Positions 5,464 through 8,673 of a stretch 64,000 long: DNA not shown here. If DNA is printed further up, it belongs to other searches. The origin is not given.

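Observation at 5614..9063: Unusual secreted fusion: S41 peptidase + two repeat domains + beta-lactamase-fold hydrolase, with a stand-alone paralog of the repeat domain next door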

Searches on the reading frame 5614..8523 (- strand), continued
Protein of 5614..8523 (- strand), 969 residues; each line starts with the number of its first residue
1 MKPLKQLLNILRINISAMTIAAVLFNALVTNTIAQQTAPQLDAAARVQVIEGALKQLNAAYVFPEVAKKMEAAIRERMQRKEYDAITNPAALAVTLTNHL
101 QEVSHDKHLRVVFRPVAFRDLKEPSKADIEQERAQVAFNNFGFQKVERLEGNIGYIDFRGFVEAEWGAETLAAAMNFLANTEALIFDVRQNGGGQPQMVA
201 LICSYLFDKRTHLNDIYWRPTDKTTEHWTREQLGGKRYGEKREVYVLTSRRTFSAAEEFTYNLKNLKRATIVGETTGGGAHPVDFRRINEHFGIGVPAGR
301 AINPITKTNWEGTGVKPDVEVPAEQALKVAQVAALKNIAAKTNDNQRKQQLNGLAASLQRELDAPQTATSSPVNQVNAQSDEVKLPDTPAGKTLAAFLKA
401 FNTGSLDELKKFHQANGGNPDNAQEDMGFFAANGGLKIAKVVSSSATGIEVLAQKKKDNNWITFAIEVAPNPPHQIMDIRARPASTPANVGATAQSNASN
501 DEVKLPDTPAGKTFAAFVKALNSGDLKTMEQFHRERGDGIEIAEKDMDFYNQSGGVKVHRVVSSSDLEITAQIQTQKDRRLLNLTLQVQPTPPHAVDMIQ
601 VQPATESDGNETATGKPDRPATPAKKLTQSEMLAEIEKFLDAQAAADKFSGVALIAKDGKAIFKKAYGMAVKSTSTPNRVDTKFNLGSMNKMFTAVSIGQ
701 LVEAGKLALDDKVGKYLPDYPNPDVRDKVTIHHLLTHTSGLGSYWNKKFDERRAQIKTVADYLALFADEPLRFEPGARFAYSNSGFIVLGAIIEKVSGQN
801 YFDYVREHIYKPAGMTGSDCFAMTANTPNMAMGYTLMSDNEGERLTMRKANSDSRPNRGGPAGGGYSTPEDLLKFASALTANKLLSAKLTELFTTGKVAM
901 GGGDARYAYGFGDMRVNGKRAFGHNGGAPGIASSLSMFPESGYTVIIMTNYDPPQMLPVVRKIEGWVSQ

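Call 9: find_homologous_proteins(query=window:5614-8523:-, max_evalue=0.00001)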
Query window:5614-8523:- (969 aa): 470 proteins with E <= 0.00001 among 8000 candidates; the best 120 are listed.
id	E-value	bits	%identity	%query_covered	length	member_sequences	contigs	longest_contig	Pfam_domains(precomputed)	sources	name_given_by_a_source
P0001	0.0e+0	2187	100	100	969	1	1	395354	PF11918.14,PF03572.24,PF00144.30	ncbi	ncbi:MAG: serine hydrolase [Acidobacteriota bacterium]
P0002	0.0e+0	1640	74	100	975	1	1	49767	PF11918.14,PF03572.24,PF00144.30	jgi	jgi:CubicO group peptidase (beta-lactamase class C family)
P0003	0.0e+0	1601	73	99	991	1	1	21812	PF11918.14,PF03572.24,PF00144.30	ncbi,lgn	-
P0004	0.0e+0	1422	67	99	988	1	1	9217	PF11918.14,PF03572.24,PF00144.30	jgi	jgi:CubicO group peptidase (beta-lactamase class C family)/C-terminal processing protease CtpA/Prc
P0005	0.0e+0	1416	66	100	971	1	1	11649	PF11918.14,PF03572.24,PF00144.30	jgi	jgi:CubicO group peptidase (beta-lactamase class C family)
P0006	0.0e+0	1394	67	96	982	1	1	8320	PF11918.14,PF03572.24,PF00144.30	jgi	jgi:CubicO group peptidase (beta-lactamase class C family)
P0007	0.0e+0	1392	65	100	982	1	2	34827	PF11918.14,PF03572.24,PF00144.30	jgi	jgi:CubicO group peptidase (beta-lactamase class C family)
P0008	0.0e+0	1366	65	96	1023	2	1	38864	PF11918.14,PF03572.24,PF00144.30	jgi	jgi:CubicO group peptidase (beta-lactamase class C family)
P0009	0.0e+0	1277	67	50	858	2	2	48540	PF11918.14,PF03572.24,PF00144.30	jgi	jgi:CubicO group peptidase (beta-lactamase class C family)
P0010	0.0e+0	1271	64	50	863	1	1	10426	PF11918.14,PF03572.24,PF00144.30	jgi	jgi:CubicO group peptidase (beta-lactamase class C family)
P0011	0.0e+0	1263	66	50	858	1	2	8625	PF11918.14,PF03572.24,PF00144.30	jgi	jgi:CubicO group peptidase (beta-lactamase class C family)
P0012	0.0e+0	1250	67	49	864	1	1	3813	PF11918.14,PF03572.24,PF00144.30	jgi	jgi:CubicO group peptidase (beta-lactamase class C family)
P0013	0.0e+0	1248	66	50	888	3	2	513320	PF11918.14,PF03572.24,PF00144.30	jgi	jgi:CubicO group peptidase (beta-lactamase class C family)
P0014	0.0e+0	1247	63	52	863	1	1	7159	PF11918.14,PF03572.24,PF00144.30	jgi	jgi:CubicO group peptidase (beta-lactamase class C family)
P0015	0.0e+0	1245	66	48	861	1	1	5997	PF11918.14,PF03572.24,PF00144.30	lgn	-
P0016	0.0e+0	1242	62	53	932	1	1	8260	PF11918.14,PF03572.24,PF00144.30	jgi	jgi:CubicO group peptidase (beta-lactamase class C family)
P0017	0.0e+0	1221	64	50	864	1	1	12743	PF11918.14,PF03572.24,PF00144.30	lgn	-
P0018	0.0e+0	1178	66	51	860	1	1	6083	PF11918.14,PF03572.24,PF00144.30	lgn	-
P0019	0.0e+0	1170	63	49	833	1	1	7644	PF11918.14,PF03572.24,PF00144.30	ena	-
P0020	0.0e+0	1157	62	49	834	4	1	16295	PF11918.14,PF03572.24,PF00144.30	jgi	jgi:CubicO group peptidase (beta-lactamase class C family)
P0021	0.0e+0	1155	66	50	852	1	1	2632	PF11918.14,PF03572.24,PF00144.30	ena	-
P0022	0.0e+0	1135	65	51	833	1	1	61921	PF11918.14,PF03572.24,PF00144.30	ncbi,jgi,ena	-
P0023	0.0e+0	1117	62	49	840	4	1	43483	PF11918.14,PF03572.24,PF00144.30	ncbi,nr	ncbi:MAG TPA: serine hydrolase [Blastocatellia bacterium]|nr:serine hydrolase [Blastocatellia bacter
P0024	0.0e+0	1089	59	49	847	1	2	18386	PF11918.14,PF03572.24,PF00144.30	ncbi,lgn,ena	-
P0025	0.0e+0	1087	59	48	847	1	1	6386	PF11918.14,PF03572.24,PF00144.30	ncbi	-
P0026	0.0e+0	1084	60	48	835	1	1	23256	PF11918.14,PF03572.24,PF00144.30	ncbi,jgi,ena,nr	ncbi:MAG TPA: serine hydrolase [Blastocatellia bacterium]|nr:serine hydrolase [Blastocatellia bacter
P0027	6.2e-289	979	51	98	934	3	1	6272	PF11918.14,PF03572.24,PF00144.30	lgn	-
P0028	3.5e-285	967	53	50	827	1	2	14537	PF11918.14,PF03572.24,PF00144.30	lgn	-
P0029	2.8e-284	964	51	50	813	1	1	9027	PF11918.14,PF03572.24,PF00144.30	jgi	jgi:CubicO group peptidase (beta-lactamase class C family)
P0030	5.1e-283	960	51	51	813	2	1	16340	PF11918.14,PF03572.24,PF00144.30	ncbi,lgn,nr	ncbi:MAG: serine hydrolase [Acidobacteria bacterium]|nr:serine hydrolase [Acidobacteriota bacterium]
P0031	6.2e-283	959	52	95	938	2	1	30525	PF11918.14,PF03572.24,PF00144.30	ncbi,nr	ncbi:MAG TPA: serine hydrolase [Blastocatellia bacterium]|nr:serine hydrolase [Blastocatellia bacter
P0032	1.3e-282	958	50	98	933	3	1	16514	PF11918.14,PF03572.24,PF00144.30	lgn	-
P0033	9.5e-279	946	50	99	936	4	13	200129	PF11918.14,PF03572.24,PF00144.30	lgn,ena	-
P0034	1.0e-278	945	53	51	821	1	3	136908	PF11918.14,PF03572.24,PF00144.30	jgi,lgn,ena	-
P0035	2.2e-278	944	51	96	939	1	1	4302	PF11918.14,PF03572.24,PF00144.30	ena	-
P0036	1.9e-277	941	51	51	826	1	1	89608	PF11918.14,PF03572.24,PF00144.30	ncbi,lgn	ncbi:MAG: serine hydrolase [Blastocatellales bacterium]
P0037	3.6e-277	940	54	48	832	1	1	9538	PF11918.14,PF03572.24,PF00144.30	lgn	-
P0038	5.5e-277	940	50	99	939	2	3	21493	PF11918.14,PF03572.24,PF00144.30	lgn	-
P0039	1.1e-274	932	54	48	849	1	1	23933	PF11918.14,PF03572.24,PF00144.30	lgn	-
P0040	2.5e-274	931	55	48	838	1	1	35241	PF11918.14,PF03572.24,PF00144.30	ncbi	-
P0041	1.9e-271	921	61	47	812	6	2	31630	PF11918.14,PF03572.24,PF00144.30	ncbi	-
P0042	8.4e-271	919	61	46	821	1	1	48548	PF11918.14,PF03572.24,PF00144.30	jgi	jgi:CubicO group peptidase (beta-lactamase class C family)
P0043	1.0e-269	916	50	55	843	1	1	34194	PF11918.14,PF03572.24,PF00144.30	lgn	-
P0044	9.9e-269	912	58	52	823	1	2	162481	PF11918.14,PF03572.24,PF00144.30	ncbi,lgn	ncbi:MAG: serine hydrolase [Blastocatellales bacterium]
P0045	1.9e-268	911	58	50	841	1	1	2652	PF11918.14,PF03572.24,PF00144.30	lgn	-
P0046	1.3e-266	905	54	46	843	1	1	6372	PF11918.14,PF13354.13,PF03572.24,PF00144.30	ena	-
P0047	8.5e-264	896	57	52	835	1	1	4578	PF11918.14,PF03572.24,PF00144.30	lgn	-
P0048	2.6e-263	894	54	53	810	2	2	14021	PF11918.14,PF03572.24,PF00144.30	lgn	-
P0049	2.9e-262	891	55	49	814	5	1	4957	PF11918.14,PF03572.24,PF00144.30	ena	-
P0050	4.3e-260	884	54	50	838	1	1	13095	PF11918.14,PF03572.24,PF00144.30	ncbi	ncbi:MAG: serine hydrolase [Acidobacteriota bacterium]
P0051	1.5e-259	882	57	50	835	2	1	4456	PF11918.14,PF03572.24,PF00144.30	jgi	jgi:CubicO group peptidase (beta-lactamase class C family)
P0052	3.8e-259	881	54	50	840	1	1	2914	PF11918.14,PF03572.24,PF00144.30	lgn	-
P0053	5.3e-259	880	58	49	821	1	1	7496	PF11918.14,PF03572.24,PF00144.30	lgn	-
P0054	2.6e-258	878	56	51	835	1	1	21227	PF11918.14,PF03572.24,PF00144.30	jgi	jgi:CubicO group peptidase (beta-lactamase class C family)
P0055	1.4e-257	876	54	53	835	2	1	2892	PF11918.14,PF03572.24,PF00144.30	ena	-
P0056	5.5e-257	874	52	50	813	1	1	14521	PF11918.14,PF03572.24,PF00144.30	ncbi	-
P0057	6.7e-257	873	57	49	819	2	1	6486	PF11918.14,PF03572.24,PF00144.30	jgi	jgi:CubicO group peptidase (beta-lactamase class C family)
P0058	1.6e-256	872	56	50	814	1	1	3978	PF11918.14,PF03572.24,PF00144.30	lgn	-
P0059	1.7e-256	872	54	50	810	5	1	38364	PF11918.14,PF03572.24,PF00144.30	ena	-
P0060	2.9e-256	871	53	54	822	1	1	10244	PF11918.14,PF03572.24,PF00144.30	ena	-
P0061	8.6e-256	870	55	48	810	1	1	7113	PF11918.14,PF03572.24,PF00144.30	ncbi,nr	ncbi:MAG: serine hydrolase [Acidobacteria bacterium]|nr:serine hydrolase [Acidobacteriota bacterium]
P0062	1.8e-255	869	57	48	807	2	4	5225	PF11918.14,PF03572.24,PF00144.30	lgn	-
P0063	2.3e-255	868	53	49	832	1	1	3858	PF11918.14,PF03572.24,PF00144.30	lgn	-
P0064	8.2e-255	866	54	51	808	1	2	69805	PF11918.14,PF03572.24,PF00144.30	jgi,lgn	-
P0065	1.4e-254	866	56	47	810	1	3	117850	PF11918.14,PF03572.24,PF00144.30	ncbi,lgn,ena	-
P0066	4.8e-254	864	54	50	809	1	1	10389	PF11918.14,PF03572.24,PF00144.30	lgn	-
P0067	4.1e-253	861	55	53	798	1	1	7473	PF11918.14,PF03572.24,PF00144.30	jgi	jgi:CubicO group peptidase (beta-lactamase class C family)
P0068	3.2e-251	854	55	49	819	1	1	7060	PF11918.14,PF03572.24,PF00144.30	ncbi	ncbi:MAG: serine hydrolase [Blastocatellia bacterium]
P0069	8.6e-251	853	50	51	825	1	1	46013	PF11918.14,PF03572.24,PF00144.30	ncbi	-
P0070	1.7e-250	852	55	51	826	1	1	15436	PF11918.14,PF03572.24,PF00144.30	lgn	-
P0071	1.7e-250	852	52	49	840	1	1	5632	PF11918.14,PF03572.24,PF00144.30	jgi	jgi:CubicO group peptidase (beta-lactamase class C family)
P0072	2.8e-250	851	53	48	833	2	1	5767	PF11918.14,PF03572.24,PF00144.30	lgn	-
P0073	3.1e-250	851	51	52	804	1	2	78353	PF11918.14,PF03572.24,PF00144.30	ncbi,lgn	-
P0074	7.0e-250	850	57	47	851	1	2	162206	PF11918.14,PF03572.24,PF00144.30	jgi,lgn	jgi:CubicO group peptidase (beta-lactamase class C family)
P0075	9.7e-250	850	54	50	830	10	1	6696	PF11918.14,PF03572.24,PF00144.30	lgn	-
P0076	3.4e-249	848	54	49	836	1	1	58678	PF11918.14,PF03572.24,PF00144.30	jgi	jgi:CubicO group peptidase (beta-lactamase class C family)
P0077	3.5e-249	848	52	52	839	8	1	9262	PF11918.14,PF03572.24,PF00144.30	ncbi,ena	-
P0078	6.6e-249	847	53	49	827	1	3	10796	PF11918.14,PF03572.24,PF00144.30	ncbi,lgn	-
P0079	2.7e-248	845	48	53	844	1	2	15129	PF11918.14,PF03572.24,PF00144.30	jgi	jgi:CubicO group peptidase (beta-lactamase class C family)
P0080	4.2e-248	844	52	49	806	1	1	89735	PF11918.14,PF03572.24,PF00144.30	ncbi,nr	ncbi:MAG: serine hydrolase [Acidobacteriota bacterium]|nr:serine hydrolase [Acidobacteriota bacteriu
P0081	1.4e-247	842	51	51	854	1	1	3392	PF11918.14,PF03572.24,PF00144.30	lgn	-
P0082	2.2e-247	842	55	47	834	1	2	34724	PF11918.14,PF03572.24,PF00144.30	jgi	-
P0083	3.4e-247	841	54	50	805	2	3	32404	PF11918.14,PF03572.24,PF00144.30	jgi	jgi:CubicO group peptidase (beta-lactamase class C family)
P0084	9.5e-247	840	55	45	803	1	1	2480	PF11918.14,PF03572.24,PF00144.30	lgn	-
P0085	3.0e-246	838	55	47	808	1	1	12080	PF11918.14,PF03572.24,PF00144.30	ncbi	ncbi:MAG: serine hydrolase [Blastocatellia bacterium]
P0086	1.3e-243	829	54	46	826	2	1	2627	PF11918.14,PF03572.24,PF00144.30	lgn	-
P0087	4.9e-243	827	53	49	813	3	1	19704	PF11918.14,PF03572.24,PF00144.30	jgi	jgi:CubicO group peptidase (beta-lactamase class C family)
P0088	2.7e-242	825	53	46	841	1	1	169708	PF11918.14,PF03572.24,PF00144.30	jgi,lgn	jgi:CubicO group peptidase (beta-lactamase class C family)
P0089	5.0e-242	824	52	48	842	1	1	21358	PF11918.14,PF03572.24,PF00144.30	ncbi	-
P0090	5.6e-242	824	52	49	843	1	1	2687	PF11918.14,PF03572.24,PF00144.30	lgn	-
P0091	6.4e-240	817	50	49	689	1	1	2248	PF03572.24,PF00144.30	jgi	-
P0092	4.5e-238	811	52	47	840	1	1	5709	PF11918.14,PF03572.24,PF00144.30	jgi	jgi:CubicO group peptidase (beta-lactamase class C family)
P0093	9.3e-238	810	51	53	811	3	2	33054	PF11918.14,PF03572.24,PF00144.30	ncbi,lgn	-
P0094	1.4e-237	809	51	47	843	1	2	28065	PF11918.14,PF03572.24,PF00144.30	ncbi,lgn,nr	ncbi:MAG: serine hydrolase [Acidobacteria bacterium]|nr:serine hydrolase [Acidobacteriota bacterium]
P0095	2.4e-236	805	45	52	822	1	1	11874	PF11918.14,PF03572.24,PF00144.30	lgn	-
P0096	1.2e-228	780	49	49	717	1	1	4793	PF03572.24,PF00144.30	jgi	jgi:CubicO group peptidase (beta-lactamase class C family)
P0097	5.2e-225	768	46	50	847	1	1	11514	PF11918.14,PF03572.24,PF00144.30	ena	-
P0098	2.6e-224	765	46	48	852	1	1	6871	PF11918.14,PF03572.24,PF00144.30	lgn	-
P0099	1.3e-217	743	44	46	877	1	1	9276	PF11918.14,PF03572.24,PF00144.30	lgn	-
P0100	9.5e-211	721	54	49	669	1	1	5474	PF11918.14,PF03572.24,PF00144.30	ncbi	ncbi:MAG: serine hydrolase, partial [Blastocatellia bacterium]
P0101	4.1e-206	705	54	49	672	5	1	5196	PF11918.14,PF03572.24,PF00144.30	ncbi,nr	ncbi:MAG TPA: serine hydrolase, partial [Blastocatellia bacterium]|nr:serine hydrolase [Blastocatell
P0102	5.0e-203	695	58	48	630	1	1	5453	PF11918.14,PF03572.24,PF00144.30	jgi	jgi:hypothetical protein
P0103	1.6e-200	687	52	50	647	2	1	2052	PF11918.14,PF03572.24,PF00144.30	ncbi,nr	ncbi:MAG: S41 family peptidase, partial [Acidobacteriota bacterium]|nr:S41 family peptidase [Acidoba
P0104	1.2e-195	671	49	49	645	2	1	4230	PF03572.24,PF00144.30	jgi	jgi:CubicO group peptidase (beta-lactamase class C family)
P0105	1.5e-194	667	49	44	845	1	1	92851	PF03572.24,PF00144.30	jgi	jgi:CubicO group peptidase (beta-lactamase class C family)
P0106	7.4e-193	661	50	48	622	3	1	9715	PF03572.24,PF00144.30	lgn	-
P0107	6.7e-182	625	45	35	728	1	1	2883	PF11918.14,PF03572.24,PF00144.30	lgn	-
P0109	1.0e-168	581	62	37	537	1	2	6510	PF11918.14,PF03572.24,PF00144.30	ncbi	ncbi:MAG: serine hydrolase [Blastocatellia bacterium]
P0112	1.8e-162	561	45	50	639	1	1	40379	PF11918.14,PF00144.30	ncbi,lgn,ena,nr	ncbi:MAG TPA: serine hydrolase [Blastocatellia bacterium]|nr:serine hydrolase [Blastocatellia bacter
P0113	5.4e-158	546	44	47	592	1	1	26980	PF11918.14,PF00144.30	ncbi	-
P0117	4.0e-140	487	50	40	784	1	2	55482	PF11918.14,PF17820.8,PF03572.24,PF00595.30,PF13180.13,PF00144.30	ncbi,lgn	-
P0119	3.8e-136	474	49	32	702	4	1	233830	PF11918.14,PF03572.24,PF00144.30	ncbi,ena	-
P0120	7.9e-134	466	53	31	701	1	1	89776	PF11918.14,PF03572.24,PF00144.30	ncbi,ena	-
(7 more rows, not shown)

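Call 21: find_encoding_contigs(protein=P0022, flank=8000, max_places=2)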
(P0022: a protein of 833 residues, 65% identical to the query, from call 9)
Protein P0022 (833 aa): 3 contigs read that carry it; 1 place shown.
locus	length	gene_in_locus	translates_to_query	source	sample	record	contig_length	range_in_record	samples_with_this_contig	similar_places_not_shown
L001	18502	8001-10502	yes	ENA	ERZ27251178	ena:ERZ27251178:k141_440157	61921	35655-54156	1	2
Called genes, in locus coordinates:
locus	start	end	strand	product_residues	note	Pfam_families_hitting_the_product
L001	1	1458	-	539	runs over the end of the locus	PF07719:TPR_2 (faint), PF12895:ANAPC3 (faint), PF13432:TPR_16, PF14559:TPR_19 (weak), PF13650:Asp_protease_2, PF13975:gag-asp_proteas, PF13650:Asp_protease_2, PF13975:gag-asp_proteas, +5 more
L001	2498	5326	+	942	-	PF13588:HSDR_N_2 (weak), PF02384:N6_Mtase (faint), PF20473:MmeI_Mtase, PF07669:Eco57I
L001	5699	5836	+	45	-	-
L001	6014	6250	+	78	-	-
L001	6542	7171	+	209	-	-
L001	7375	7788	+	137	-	-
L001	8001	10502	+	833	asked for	PF11918:Peptidase_S41_N, PF03572:Peptidase_S41, PF00144:Beta-lactamase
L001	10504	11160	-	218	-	PF07336:ABATE, PF11706:zf-CGNR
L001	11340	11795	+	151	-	PF12867:DinB_2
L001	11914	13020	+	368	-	PF12895:ANAPC3 (faint), PF13176:TPR_7 (faint), PF13424:TPR_12 (faint), PF00515:TPR_1 (faint), PF07719:TPR_2 (faint), PF13174:TPR_6 (faint), PF13432:TPR_16 (weak), PF23914:TPR_CcmH_CycH (weak), +7 more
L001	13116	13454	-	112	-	PF01740:STAS, PF13466:STAS_2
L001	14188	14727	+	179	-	-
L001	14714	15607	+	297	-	PF01381:HTH_3 (weak)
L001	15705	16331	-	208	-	PF08843:AbiEii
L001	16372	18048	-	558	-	PF02129:Peptidase_S15, PF08530:PepX_C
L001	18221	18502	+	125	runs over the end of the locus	-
